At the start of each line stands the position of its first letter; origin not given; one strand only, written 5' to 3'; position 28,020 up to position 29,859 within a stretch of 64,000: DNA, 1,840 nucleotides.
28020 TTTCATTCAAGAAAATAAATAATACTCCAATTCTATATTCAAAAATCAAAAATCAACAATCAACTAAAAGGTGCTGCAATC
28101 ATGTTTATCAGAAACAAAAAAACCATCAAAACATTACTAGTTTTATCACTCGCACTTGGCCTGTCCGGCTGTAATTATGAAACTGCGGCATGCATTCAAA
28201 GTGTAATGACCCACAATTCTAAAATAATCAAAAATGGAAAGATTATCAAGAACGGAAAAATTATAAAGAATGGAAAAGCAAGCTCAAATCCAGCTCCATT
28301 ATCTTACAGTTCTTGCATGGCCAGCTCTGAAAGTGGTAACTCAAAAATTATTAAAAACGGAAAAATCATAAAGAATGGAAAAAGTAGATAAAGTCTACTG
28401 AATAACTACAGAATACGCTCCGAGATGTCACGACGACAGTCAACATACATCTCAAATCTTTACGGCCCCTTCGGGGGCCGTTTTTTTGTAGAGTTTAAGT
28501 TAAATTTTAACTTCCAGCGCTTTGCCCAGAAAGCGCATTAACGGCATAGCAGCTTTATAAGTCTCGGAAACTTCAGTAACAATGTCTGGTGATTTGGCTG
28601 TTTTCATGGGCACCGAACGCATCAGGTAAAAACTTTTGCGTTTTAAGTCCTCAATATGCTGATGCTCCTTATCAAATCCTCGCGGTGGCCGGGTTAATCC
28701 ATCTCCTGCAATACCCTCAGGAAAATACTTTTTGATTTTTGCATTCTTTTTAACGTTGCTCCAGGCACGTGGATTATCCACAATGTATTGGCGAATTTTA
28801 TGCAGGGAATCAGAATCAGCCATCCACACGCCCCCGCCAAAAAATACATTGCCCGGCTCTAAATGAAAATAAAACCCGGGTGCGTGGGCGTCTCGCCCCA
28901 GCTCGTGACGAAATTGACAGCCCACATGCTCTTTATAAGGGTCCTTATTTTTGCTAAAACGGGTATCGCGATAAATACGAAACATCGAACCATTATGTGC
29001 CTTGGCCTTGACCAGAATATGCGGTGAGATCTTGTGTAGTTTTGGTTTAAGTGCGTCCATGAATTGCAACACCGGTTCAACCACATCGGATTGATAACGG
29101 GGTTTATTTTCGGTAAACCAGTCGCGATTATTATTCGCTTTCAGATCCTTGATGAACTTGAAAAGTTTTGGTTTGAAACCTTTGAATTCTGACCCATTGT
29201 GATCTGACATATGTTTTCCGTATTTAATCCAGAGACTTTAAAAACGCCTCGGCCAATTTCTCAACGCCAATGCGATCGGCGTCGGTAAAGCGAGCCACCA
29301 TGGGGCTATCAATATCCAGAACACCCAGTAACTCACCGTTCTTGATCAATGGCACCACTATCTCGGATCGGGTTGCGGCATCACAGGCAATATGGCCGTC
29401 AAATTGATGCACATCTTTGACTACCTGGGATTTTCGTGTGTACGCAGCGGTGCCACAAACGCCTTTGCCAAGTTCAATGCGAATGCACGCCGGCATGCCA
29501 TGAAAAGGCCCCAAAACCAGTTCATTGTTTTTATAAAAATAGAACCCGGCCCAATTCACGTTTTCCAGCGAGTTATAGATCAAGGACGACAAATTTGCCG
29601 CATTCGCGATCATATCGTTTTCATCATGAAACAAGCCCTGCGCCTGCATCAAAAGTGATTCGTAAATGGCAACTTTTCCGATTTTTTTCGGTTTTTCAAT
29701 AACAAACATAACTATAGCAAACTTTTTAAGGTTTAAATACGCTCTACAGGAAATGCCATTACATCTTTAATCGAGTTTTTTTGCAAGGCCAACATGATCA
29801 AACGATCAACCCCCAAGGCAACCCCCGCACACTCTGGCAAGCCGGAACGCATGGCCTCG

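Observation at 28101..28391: Small lipoprotein built from five KIIKNG repeats whose DNA copies differ only at synonymous positions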

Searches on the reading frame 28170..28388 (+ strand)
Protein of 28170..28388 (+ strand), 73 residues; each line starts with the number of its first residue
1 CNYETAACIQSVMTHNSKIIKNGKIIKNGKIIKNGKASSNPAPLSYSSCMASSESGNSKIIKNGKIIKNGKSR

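Call 84: search_solved_structures(query=window:28170-28388:+, max_evalue=10, show_alignments=3)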
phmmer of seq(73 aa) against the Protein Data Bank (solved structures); distinct sequences matched with E-value up to 10: 3.
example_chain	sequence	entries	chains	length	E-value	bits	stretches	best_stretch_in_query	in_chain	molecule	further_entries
1jtd_B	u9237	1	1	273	0.043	17.3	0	17-73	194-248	beta-lactamase inhibitor protein II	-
3qhy_B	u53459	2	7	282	0.052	17.1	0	17-73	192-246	Beta-lactamase inhibitory protein II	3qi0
9t9p_A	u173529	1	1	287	0.06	16.9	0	17-73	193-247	Beta-lactamase inhibitory protein II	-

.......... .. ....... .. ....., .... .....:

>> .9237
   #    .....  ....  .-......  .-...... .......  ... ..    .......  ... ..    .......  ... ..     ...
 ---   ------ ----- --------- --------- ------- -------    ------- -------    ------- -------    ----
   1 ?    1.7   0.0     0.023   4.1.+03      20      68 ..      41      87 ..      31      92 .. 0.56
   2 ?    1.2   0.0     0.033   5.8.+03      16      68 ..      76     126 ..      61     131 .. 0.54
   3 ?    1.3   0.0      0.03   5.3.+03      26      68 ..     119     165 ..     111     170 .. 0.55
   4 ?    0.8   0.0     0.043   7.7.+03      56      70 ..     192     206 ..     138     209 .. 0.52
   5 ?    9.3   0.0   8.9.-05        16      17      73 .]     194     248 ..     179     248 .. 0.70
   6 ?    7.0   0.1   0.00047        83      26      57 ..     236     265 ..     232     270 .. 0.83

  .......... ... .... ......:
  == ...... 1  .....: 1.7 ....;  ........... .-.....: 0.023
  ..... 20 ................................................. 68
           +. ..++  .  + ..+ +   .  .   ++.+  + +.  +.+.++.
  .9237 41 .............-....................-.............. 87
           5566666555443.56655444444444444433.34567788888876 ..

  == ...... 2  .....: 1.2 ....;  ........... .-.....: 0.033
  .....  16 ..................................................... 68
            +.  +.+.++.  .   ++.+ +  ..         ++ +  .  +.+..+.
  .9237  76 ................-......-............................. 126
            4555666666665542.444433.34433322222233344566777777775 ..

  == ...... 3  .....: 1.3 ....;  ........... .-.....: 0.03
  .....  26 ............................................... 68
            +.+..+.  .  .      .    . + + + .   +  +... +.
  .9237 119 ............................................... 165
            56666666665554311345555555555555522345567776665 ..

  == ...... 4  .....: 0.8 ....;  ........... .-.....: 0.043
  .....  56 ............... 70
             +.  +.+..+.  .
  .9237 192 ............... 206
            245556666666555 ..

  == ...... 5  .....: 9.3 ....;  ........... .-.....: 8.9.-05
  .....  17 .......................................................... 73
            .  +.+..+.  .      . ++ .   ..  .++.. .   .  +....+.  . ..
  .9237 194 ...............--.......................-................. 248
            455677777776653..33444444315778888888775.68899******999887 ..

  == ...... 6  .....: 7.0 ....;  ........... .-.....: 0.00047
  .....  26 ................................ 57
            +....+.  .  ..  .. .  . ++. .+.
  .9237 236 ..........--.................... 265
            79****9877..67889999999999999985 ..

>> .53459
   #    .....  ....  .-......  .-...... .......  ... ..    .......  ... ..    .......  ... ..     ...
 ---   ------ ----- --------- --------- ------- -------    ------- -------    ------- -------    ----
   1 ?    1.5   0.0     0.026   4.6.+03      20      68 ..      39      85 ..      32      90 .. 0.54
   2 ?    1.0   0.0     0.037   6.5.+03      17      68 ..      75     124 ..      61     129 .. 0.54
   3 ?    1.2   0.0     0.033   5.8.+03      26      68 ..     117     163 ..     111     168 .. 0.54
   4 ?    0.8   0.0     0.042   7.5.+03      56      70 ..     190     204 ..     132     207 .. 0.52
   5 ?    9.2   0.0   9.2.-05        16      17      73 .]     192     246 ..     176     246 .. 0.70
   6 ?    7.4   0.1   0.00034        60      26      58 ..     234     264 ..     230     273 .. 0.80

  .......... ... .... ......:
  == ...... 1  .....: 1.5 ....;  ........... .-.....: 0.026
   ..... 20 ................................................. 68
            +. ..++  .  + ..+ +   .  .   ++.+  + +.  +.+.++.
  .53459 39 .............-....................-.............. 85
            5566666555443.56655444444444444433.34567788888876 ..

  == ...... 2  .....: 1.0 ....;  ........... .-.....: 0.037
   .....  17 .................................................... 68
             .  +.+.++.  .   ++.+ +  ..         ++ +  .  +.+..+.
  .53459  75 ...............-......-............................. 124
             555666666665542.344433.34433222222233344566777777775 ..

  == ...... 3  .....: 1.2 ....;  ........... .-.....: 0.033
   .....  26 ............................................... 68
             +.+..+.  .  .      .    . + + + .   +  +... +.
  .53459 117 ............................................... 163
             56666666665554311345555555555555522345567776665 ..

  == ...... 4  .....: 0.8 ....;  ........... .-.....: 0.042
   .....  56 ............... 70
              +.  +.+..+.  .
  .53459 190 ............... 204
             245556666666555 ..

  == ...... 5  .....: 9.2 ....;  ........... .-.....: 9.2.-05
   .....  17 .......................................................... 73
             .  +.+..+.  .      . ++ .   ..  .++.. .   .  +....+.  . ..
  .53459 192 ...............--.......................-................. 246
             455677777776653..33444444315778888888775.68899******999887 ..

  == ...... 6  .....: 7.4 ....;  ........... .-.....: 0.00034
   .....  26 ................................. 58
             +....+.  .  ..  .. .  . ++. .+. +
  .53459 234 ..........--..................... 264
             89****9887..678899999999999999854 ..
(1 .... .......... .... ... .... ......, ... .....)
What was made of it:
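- Closest known: Beta-hairpin repeat modules with [DN]-G turns. Same: '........' resembles '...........' (call 84).
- Weak resemblance to RCC1-type '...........' hairpins of BLIP-II (call 84).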

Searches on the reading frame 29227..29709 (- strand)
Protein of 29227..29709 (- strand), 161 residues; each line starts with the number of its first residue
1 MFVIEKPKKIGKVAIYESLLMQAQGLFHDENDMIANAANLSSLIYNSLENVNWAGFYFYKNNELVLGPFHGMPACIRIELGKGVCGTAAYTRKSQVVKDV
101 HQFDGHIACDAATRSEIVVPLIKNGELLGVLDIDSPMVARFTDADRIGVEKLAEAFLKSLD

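Call 6: search_protein_families(library=pfam, proteins=[window:29227-29709:-], max_evalue=0.1)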
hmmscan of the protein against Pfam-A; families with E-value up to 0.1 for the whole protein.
window:29227-29709:- (161 aa): 2 families
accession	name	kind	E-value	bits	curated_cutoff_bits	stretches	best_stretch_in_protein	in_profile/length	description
PF13185.12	GAF_2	-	2.4e-10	41.2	28.6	1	46-154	13-129/136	GAF domain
PF01590.32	GAF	-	2.1e-09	38.4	22.4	1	64-154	35-127/133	GAF domain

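Call 83: search_protein_families(library=ncbifam, proteins=[window:29227-29709:-], max_evalue=0.00001)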
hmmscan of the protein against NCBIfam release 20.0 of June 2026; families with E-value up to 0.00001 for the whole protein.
window:29227-29709:- (161 aa): 0 families
